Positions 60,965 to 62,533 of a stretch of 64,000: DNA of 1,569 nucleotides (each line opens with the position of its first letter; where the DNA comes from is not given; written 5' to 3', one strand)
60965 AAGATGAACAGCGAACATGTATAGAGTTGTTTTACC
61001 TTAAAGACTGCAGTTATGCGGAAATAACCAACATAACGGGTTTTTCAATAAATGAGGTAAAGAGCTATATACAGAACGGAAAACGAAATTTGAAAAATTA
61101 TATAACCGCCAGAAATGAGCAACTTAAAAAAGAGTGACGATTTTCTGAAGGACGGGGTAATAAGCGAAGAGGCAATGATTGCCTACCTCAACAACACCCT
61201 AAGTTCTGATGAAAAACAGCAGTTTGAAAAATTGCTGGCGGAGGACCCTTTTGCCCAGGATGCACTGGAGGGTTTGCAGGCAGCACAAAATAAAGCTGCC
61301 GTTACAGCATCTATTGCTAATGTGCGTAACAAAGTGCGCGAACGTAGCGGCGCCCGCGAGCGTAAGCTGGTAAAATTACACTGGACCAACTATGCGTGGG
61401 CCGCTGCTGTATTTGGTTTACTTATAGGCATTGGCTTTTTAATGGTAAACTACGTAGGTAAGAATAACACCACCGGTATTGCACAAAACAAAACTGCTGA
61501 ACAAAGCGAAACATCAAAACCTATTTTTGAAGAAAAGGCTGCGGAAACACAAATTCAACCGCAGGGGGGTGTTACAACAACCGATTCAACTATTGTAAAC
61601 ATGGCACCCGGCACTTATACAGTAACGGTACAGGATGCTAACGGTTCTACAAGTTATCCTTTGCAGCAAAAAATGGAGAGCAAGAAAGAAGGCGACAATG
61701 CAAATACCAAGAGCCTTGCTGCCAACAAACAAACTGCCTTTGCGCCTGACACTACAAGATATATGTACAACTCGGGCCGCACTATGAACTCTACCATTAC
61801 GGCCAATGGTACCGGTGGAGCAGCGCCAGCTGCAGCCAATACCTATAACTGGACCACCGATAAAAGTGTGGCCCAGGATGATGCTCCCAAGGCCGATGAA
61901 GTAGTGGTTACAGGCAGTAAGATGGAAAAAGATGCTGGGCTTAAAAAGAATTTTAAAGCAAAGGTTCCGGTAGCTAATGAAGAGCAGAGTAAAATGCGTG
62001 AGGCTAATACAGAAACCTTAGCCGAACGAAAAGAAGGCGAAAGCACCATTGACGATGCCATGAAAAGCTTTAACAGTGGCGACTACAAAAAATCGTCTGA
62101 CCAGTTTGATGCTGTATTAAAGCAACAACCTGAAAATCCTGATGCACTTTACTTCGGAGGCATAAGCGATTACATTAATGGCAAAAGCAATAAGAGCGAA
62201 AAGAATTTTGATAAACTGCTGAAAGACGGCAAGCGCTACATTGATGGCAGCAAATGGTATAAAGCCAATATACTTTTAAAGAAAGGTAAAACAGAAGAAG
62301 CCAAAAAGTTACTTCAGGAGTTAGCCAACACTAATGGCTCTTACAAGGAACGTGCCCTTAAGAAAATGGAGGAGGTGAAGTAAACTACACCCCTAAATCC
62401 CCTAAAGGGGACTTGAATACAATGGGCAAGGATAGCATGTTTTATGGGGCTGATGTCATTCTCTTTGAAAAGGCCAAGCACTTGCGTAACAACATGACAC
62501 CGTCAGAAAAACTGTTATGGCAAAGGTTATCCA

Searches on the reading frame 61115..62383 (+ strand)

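Call 63: search_protein_families(library=pfam, proteins=[window:61115-62383:+], max_evalue=0.001)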
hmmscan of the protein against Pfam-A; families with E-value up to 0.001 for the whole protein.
window:61115-62383:+ (422 aa): 5 families
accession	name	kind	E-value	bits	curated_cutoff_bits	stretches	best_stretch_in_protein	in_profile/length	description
PF07719.23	TPR_2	-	2.8e-05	24.3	27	0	382-404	6-28/34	Tetratricopeptide repeat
PF14559.12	TPR_19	-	0.00013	22.7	25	0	384-407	32-55/68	Tetratricopeptide repeat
PF13432.12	TPR_16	-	0.00021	22.1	32.7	0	320-347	9-36/65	Tetratricopeptide repeat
PF25062.1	ARM_TT21_N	-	0.00036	20.8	40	1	296-418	86-209/222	Tetratricopeptide repeat protein 21 N-terminal ARM repeat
PF13428.12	TPR_14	-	0.00054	20.8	23.5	0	382-410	6-34/44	Tetratricopeptide repeat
